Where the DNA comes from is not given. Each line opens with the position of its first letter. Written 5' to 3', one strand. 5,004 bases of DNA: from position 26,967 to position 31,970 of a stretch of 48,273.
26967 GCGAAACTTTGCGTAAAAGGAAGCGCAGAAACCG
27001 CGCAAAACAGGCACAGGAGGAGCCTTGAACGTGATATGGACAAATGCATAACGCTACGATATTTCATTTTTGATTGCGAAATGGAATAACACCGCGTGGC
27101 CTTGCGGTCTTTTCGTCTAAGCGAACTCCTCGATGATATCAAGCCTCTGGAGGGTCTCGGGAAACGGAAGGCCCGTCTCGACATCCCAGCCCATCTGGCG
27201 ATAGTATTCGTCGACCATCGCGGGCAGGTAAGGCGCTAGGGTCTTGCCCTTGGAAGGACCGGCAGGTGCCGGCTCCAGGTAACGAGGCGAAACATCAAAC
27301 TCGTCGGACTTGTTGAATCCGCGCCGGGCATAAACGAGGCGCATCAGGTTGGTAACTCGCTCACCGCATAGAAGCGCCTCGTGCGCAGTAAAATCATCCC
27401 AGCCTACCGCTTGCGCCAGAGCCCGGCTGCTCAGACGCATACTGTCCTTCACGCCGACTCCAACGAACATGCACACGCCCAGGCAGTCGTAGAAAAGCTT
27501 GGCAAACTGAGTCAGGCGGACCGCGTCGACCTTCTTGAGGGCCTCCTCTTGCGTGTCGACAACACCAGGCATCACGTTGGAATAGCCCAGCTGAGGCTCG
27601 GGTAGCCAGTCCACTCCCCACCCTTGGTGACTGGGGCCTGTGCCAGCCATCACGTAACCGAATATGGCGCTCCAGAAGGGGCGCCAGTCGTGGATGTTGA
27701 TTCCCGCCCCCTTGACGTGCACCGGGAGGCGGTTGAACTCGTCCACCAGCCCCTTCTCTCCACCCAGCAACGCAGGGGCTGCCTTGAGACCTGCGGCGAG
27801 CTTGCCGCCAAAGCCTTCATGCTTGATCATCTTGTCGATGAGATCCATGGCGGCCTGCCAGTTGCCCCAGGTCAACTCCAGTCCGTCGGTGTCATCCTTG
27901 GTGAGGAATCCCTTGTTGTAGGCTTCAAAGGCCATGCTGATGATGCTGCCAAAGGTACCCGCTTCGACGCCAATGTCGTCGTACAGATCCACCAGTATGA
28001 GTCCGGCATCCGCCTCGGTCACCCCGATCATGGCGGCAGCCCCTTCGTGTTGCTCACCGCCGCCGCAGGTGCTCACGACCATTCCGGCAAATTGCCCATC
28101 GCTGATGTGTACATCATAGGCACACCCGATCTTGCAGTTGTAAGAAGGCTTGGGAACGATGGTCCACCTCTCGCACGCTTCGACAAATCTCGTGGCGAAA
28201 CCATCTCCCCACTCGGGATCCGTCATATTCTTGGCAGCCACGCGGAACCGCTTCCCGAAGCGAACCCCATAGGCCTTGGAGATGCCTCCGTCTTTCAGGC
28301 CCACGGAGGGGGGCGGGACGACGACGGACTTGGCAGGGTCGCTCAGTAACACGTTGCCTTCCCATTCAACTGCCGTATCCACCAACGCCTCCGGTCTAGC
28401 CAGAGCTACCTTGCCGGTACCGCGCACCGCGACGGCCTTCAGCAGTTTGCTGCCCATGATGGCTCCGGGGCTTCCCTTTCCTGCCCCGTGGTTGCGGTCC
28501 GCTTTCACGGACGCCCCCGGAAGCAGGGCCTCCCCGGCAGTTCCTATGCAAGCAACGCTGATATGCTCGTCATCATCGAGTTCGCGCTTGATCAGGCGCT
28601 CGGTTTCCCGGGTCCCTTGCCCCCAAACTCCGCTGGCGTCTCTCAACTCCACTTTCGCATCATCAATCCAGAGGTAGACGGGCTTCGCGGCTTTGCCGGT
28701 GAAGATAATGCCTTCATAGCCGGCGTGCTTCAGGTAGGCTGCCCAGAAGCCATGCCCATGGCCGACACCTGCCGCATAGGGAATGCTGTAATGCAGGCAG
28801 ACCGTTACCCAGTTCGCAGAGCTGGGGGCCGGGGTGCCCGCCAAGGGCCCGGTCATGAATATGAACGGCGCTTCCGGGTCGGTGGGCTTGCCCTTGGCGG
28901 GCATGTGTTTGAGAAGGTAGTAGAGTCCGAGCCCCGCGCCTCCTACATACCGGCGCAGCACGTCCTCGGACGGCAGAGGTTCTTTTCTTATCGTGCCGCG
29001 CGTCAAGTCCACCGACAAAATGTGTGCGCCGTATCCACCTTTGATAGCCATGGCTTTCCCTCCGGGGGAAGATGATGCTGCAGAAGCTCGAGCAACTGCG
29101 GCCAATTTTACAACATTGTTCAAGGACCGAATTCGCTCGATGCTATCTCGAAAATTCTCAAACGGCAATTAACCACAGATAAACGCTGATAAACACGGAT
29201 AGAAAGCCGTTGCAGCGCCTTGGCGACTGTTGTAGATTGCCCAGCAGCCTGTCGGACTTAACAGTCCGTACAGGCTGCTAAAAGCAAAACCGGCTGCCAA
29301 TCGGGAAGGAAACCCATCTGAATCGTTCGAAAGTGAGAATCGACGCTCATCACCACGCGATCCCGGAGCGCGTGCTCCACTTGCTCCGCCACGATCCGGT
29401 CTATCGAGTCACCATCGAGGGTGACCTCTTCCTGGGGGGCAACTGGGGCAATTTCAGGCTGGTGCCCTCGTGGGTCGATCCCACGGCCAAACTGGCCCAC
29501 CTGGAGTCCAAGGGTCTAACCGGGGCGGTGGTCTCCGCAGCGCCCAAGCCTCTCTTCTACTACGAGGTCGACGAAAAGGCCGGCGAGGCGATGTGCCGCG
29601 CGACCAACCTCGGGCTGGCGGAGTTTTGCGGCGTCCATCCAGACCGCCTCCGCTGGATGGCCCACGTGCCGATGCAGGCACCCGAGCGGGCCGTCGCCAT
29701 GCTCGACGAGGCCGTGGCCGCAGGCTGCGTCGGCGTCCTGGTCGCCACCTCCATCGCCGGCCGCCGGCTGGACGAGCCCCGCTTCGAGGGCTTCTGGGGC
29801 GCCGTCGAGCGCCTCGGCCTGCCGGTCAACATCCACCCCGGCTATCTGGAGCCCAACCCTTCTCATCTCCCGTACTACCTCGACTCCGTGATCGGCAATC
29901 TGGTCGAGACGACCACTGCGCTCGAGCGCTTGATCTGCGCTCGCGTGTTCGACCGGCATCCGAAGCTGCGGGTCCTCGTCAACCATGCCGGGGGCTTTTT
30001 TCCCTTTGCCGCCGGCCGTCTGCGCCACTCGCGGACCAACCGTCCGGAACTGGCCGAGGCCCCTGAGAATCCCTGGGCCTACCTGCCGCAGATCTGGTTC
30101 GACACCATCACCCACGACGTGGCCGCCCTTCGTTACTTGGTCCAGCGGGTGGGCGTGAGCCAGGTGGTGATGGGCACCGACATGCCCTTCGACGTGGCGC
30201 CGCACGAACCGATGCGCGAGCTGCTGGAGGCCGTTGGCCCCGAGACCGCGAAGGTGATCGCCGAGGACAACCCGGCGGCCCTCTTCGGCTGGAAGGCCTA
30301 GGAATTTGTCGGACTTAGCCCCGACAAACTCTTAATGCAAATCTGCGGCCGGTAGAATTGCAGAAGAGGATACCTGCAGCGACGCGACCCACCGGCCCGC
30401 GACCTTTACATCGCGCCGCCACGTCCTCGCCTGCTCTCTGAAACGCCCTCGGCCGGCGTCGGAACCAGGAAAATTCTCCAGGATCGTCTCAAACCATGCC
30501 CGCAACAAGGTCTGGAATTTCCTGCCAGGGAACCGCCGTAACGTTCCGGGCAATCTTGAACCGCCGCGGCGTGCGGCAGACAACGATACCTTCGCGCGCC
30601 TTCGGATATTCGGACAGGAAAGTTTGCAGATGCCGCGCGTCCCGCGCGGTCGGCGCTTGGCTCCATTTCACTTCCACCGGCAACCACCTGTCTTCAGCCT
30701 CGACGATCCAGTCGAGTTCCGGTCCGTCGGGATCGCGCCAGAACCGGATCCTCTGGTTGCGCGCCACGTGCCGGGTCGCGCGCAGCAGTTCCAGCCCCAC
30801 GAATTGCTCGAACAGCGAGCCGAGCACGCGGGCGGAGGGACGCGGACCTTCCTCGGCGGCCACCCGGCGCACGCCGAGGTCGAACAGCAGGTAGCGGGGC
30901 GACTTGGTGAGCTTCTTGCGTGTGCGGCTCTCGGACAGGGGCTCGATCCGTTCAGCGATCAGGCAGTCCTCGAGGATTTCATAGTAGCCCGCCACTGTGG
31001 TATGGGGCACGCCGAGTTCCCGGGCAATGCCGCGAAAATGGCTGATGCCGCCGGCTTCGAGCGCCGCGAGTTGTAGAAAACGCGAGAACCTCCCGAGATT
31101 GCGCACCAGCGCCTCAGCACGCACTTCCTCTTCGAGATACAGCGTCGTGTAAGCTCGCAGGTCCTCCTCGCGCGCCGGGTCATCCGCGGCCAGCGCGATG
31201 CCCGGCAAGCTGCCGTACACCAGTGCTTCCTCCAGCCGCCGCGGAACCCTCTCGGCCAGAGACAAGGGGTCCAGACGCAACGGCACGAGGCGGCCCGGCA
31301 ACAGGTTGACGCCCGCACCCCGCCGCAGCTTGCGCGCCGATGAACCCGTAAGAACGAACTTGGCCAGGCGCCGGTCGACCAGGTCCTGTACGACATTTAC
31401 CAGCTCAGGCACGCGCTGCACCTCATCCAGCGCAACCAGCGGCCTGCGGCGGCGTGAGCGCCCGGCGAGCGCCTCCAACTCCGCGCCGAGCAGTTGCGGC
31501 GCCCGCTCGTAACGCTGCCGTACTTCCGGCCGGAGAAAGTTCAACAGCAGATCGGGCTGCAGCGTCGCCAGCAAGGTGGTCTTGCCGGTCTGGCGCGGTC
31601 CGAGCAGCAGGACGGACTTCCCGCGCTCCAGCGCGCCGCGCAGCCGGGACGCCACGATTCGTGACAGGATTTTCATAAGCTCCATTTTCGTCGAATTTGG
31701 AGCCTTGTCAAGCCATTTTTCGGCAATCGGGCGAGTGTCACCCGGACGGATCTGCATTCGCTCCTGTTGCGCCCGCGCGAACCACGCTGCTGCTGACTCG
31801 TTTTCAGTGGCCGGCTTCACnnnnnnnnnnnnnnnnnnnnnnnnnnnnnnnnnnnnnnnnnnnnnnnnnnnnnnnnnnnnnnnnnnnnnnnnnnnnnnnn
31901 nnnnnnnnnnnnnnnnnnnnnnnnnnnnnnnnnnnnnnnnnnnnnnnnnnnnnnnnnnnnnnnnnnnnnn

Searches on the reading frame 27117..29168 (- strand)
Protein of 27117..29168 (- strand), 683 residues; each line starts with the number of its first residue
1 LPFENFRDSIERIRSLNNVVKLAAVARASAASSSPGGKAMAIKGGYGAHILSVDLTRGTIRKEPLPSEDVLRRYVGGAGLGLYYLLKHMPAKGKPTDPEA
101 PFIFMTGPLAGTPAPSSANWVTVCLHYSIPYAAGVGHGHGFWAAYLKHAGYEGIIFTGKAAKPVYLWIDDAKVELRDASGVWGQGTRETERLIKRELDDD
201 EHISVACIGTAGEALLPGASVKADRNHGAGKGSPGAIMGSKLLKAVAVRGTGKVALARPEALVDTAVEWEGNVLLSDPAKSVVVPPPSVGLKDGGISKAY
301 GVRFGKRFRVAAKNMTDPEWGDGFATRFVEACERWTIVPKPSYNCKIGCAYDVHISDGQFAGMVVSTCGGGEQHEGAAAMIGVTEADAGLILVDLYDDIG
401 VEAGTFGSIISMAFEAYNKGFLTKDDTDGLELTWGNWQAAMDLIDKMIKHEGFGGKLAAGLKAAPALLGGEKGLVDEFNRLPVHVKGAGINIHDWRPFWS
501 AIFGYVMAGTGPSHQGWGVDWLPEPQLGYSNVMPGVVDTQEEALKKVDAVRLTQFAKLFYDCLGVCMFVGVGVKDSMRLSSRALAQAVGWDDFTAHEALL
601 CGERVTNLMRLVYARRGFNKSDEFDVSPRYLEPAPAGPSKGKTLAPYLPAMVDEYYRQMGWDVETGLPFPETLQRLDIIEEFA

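Call 12: search_protein_families(library=pfam, max_evalue=0.001, proteins=[window:27117-29168:-])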
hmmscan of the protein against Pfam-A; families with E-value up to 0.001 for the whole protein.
window:27117-29168:- (683 aa): 2 families
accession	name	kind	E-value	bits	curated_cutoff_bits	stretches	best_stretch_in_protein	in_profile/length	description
PF01314.23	AFOR_C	-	2.3e-63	215.1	27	1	330-678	57-385/385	Aldehyde ferredoxin oxidoreductase, domains 2 & 3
PF02730.20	AFOR_N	-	3.8e-59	200.2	29.8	1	49-251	2-199/199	Aldehyde ferredoxin oxidoreductase, N-terminal domain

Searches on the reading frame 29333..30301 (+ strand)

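Call 12: search_protein_families(library=pfam, max_evalue=0.001, proteins=[window:29333-30301:+])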
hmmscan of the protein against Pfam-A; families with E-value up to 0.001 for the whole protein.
window:29333-30301:+ (322 aa): 1 family
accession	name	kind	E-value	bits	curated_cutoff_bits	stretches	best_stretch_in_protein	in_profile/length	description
PF04909.20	Amidohydro_2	-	2.1e-28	100.3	26.4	1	3-319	1-288/289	Amidohydrolase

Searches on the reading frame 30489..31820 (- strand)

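Call 12: search_protein_families(library=pfam, max_evalue=0.001, proteins=[window:30489-31820:-])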
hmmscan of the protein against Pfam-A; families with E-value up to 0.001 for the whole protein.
window:30489-31820:- (443 aa): 4 families
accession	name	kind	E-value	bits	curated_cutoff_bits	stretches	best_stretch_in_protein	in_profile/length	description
PF13635.12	DUF4143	-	6e-28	98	28.1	1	230-387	1-160/160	Domain of unknown function (DUF4143)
PF13173.12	AAA_14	-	6e-20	72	27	1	68-190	3-127/129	AAA domain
PF13401.12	AAA_22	-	5.9e-05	23.8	27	0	105-160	66-123/130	AAA domain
PF25199.1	nSTAND_NTPase5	-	0.00015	22.1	34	1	62-158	36-131/145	Novel STAND NTPase 5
